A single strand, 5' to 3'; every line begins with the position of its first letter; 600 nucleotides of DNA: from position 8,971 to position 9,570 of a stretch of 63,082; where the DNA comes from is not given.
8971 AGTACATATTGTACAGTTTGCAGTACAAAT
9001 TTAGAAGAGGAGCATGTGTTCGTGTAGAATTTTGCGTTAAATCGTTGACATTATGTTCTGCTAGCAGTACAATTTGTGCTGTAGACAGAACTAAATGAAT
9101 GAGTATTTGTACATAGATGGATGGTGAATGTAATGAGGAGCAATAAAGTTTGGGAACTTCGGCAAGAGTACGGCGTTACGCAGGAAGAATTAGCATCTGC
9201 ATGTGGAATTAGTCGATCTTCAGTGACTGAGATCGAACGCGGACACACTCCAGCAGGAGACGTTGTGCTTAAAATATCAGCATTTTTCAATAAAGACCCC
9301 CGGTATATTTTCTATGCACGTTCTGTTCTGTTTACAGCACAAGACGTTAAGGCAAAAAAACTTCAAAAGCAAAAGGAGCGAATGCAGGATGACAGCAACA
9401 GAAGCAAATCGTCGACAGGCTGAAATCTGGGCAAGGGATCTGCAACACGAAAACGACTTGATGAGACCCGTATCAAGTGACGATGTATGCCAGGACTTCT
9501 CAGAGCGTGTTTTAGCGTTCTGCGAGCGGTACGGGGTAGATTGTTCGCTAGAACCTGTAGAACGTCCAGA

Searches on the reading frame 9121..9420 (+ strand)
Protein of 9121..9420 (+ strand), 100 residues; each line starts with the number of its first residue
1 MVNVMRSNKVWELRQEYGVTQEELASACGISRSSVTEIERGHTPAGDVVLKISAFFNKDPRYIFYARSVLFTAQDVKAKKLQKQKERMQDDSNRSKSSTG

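Call 3: search_protein_families(library=pfam, proteins=[window:9121-9420:+], max_evalue=0.1)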
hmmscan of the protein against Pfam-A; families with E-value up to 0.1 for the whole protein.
window:9121-9420:+ (100 aa): 16 families
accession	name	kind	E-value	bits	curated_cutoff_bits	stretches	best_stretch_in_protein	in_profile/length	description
PF01381.28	HTH_3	-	1e-14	54.8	23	1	12-63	3-55/55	Helix-turn-helix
PF13560.12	HTH_31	-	1.1e-07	32.5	27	1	12-45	8-42/64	Helix-turn-helix domain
PF12844.13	HTH_19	-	3.9e-07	30.3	30.2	1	12-64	6-59/64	Helix-turn-helix domain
PF13443.12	HTH_26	-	3.5e-06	27.6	22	1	9-59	1-53/63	Cro/C1-type HTH DNA-binding domain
PF04545.22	Sigma70_r4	-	0.00085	19.2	24.1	1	9-40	11-42/50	Sigma-70, region 4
PF17762.8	HTH_ParB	-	0.00098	19.7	22.6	1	12-37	14-39/102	ParB HTH domain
PF04182.18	B-block_TFIIIC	-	0.002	18.6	22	0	53-87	25-54/73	B-block binding subunit of TFIIIC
PF13412.12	HTH_24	-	0.0025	17.8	21.9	1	12-36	11-35/48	Winged helix-turn-helix DNA-binding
PF17528.7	HdcB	-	0.0066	16.7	30.4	1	30-83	69-122/174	Histidine decarboxylase maturation protein HdcB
PF13545.12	HTH_Crp_2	-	0.0077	16.6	27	1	18-37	22-41/70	Crp-like helix-turn-helix domain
PF13384.12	HTH_23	-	0.0088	16.3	24.6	1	13-36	13-35/50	Homeodomain-like domain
PF13744.12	HTH_37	-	0.011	16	27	1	10-42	23-55/80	Helix-turn-helix domain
PF01047.28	MarR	-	0.021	15.2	24.6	1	11-38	10-37/59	MarR family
PF07022.19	Phage_CI_repr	-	0.022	15.5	22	1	15-53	8-47/65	Bacteriophage CI repressor helix-turn-helix domain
PF08281.18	Sigma70_r4_2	-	0.024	14.7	25.7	1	12-35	20-43/54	Sigma-70, region 4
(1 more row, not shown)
